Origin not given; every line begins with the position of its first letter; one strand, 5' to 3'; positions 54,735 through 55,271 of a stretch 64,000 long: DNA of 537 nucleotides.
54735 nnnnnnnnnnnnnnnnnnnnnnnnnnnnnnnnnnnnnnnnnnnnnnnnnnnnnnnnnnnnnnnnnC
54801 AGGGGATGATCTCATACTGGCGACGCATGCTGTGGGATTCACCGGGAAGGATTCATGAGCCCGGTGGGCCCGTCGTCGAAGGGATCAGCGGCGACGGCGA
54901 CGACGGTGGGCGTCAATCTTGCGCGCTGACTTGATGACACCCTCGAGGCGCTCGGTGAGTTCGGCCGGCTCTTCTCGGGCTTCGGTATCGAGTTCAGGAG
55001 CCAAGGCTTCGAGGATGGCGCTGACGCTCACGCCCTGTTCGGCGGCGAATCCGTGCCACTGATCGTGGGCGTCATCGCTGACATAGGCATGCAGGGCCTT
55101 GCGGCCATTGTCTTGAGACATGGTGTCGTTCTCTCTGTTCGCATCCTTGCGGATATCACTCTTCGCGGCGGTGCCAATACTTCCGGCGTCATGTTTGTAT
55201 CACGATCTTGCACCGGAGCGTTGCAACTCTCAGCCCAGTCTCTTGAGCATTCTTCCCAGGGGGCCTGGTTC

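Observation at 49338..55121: CarH-type B12 regulator placed directly in front of a GyrA-box-less type IIA topoisomerase A-B operon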

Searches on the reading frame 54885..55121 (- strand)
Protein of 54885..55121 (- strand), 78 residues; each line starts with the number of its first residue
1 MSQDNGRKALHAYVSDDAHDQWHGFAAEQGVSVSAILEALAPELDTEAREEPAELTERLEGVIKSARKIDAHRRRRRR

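Call 3: search_protein_families(library=pfam, proteins=[window:54885-55121:-], max_evalue=0.1)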
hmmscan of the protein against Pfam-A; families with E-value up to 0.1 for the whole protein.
window:54885-55121:- (78 aa): 3 families
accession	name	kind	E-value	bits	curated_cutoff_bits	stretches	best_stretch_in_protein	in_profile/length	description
PF19891.5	DUF6364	-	0.0068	17.3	27.3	1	23-70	18-58/70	Family of unknown function (DUF6364)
PF07878.17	RHH_5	-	0.043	14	26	0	12-40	6-34/43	CopG-like RHH_1 or ribbon-helix-helix domain, RHH_5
PF09386.16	ParD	-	0.079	13.8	27.3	1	13-70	7-66/80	Antitoxin ParD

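Call 4: search_protein_families(library=ncbifam, proteins=[window:54885-55121:-], max_evalue=0.1)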
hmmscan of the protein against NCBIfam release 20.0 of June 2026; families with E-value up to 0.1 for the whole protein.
window:54885-55121:- (78 aa): 1 family
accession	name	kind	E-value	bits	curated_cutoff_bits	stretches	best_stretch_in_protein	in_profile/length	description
TIGR04504.1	SDR_subfam_2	subfamily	0.071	12.8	250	1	8-67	73-129/260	mycofactocin-coupled SDR family oxidoreductase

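Call 72: find_homologous_proteins(query=window:54885-55121:-, max_evalue=0.001)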
Query window:54885-55121:- (78 aa): 218 proteins with E <= 0.001 among 220 candidates; the best 120 are listed.
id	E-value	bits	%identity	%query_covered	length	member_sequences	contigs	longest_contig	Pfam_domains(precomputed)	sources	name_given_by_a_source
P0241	6.8e-43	161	100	100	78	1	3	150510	-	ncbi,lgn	-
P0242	4.9e-41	155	97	100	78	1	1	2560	-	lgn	-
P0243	5.9e-41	155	97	100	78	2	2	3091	-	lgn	-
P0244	1.6e-40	154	96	100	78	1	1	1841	-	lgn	-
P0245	6.9e-39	148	92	92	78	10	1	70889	-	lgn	-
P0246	6.7e-38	145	90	91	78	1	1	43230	-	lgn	-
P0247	8.9e-38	145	91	100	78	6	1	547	-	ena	-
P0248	7.3e-36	139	86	91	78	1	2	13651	-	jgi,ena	jgi:hypothetical protein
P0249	1.9e-35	137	84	99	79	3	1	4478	-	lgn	-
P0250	2.0e-35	137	85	91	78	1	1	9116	-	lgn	-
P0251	2.7e-35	137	83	92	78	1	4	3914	-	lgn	-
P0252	3.3e-35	137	83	91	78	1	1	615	-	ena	-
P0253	4.0e-35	136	87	91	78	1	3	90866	-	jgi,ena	-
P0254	5.5e-35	136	83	91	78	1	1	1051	-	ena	-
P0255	5.7e-35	136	83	91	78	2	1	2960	-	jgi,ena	-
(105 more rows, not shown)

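Call 73: find_encoding_contigs(protein=P0241, flank=1500, max_places=2)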
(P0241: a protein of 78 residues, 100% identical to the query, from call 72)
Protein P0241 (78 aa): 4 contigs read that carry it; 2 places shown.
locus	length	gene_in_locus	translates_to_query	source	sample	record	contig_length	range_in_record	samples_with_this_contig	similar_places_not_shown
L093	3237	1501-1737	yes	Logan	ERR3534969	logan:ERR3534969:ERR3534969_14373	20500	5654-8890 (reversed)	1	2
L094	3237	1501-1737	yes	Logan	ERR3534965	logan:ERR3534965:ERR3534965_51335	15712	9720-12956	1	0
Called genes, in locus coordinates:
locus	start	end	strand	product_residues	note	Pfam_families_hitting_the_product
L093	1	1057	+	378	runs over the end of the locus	PF01594:AI-2E_transport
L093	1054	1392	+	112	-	PF00462:Glutaredoxin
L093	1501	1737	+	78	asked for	-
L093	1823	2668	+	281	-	PF12728:HTH_17, PF02607:B12-binding_2, PF02310:B12-binding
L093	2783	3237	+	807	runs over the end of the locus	PF00521:DNA_topoisoIV, PF03989:DNA_gyraseA_C (weak)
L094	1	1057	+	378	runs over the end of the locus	PF01594:AI-2E_transport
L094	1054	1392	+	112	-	PF00462:Glutaredoxin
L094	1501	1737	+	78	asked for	-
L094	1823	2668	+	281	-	PF12728:HTH_17, PF02607:B12-binding_2, PF02310:B12-binding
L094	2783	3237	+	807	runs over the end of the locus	PF00521:DNA_topoisoIV, PF03989:DNA_gyraseA_C (weak)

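Call 79: predict_structure(alignment_id=A2)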
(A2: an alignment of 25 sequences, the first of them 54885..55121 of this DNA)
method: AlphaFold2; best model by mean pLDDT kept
length: 78 residues; sequences in the alignment: 25
mean_pLDDT: 81.9   pTM: 0.65
mean pLDDT of the five models: 81.9, 81.6, 80.1, 76.6, 75.4
residues with pLDDT >= 90: 39; 70-90: 21; 50-70: 14; < 50: 4
segments of 3 or more residues with pLDDT < 50: none
pLDDT, mean of each block of 10 residues (from residue 1): 50 73 94 94 78 83 95 90
secondary structure, 60 per line:
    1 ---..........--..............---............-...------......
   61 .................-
elements in order: H4-13 H16-29 H33-44 H55-77

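Call 81: fold_search(model_id=the predicted structure, library=pdb)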
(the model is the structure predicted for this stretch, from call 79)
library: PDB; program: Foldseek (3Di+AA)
matches with E <= 10: 43; with E <= 0.001: 0
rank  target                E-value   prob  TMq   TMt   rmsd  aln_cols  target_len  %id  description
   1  6pvk_Q                1.4e+00  0.12  0.30  0.22   9.6        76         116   14  Bacterial 45SRbgA ribosomal particle class A (released 2019-09-18)
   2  7pkt_o                1.8e+00  0.11  0.32  0.24  11.2        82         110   20  Large subunit of the Chlamydomonas reinhardtii mitoribosome (released 2022-06-15)
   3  6xyw_Aq               3.1e+00  0.09  0.32  0.25  12.5        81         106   17  Structure of the plant mitochondrial ribosome (released 2020-04-15)
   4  7w1k                  3.3e+00  0.08  0.25  0.06   6.6        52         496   23  Crystal structure of carboxylesterase from Thermobifida fusca (released 2022-11-23)
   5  8a22_Ao               3.3e+00  0.08  0.30  0.22  10.6        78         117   17  Structure of the mitochondrial ribosome from Polytomella magna (released 2022-11-16)
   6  1nkw_O                4.0e+00  0.08  0.34  0.25   9.3        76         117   14  Crystal Structure Of The Large Ribosomal Subunit From Deinococcus Radiodurans (released 2003-02-11)
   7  8uu5_S                4.0e+00  0.08  0.30  0.23  11.6        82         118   15  Cryo-EM structure of the Listeria innocua 70S ribosome (head-swiveled) in complex with pe/E-tRNA (structure I-B) (released 2024-02-28)
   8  6spb_Q                4.0e+00  0.06  0.29  0.22   9.7        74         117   14  Pseudomonas aeruginosa 50s ribosome from a clinical isolate with a mutation in uL6 (released 2019-10-16)
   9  5zx2_F                4.3e+00  0.12  0.43  0.24   7.0        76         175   14  Mycobacterium tuberculosis RNA polymerase transcription initiation complex with ECF sigma factor sigma H and 7nt RNA (released 2019-03-20)
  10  6lo8_G                4.6e+00  0.09  0.34  0.36   9.9        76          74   10  Cryo-EM structure of the TIM22 complex from yeast (released 2020-09-30)
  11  9hcd_R                4.6e+00  0.08  0.36  0.24   6.9        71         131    8  Mouse mitoribosome large subunit assembly intermediate (with uL16m) bound to MRM3-dimer, DDX28 and the MALSU-L0R8F8-mt (released 2025-06-11)
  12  9qt5_Q                4.6e+00  0.06  0.34  0.23   7.5        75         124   13  Structure of the 50S ribosomal subunit from the antibiotic-producing bacterium Streptomyces fradiae (released 2025-05-14)
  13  5wdt_Q                4.9e+00  0.08  0.36  0.26   7.1        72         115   10  70S ribosome-EF-Tu H84A complex with GppNHp (released 2018-04-25)
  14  8qbt_Q                4.9e+00  0.06  0.31  0.22   9.5        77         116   12  E. coli ApdP-stalled ribosomal complex (released 2024-03-20)
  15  7w1i                  4.9e+00  0.06  0.25  0.05   6.6        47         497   23  Crystal structure of carboxylesterase mutant from Thermobifida fusca with C8X and C9C (released 2022-11-23)
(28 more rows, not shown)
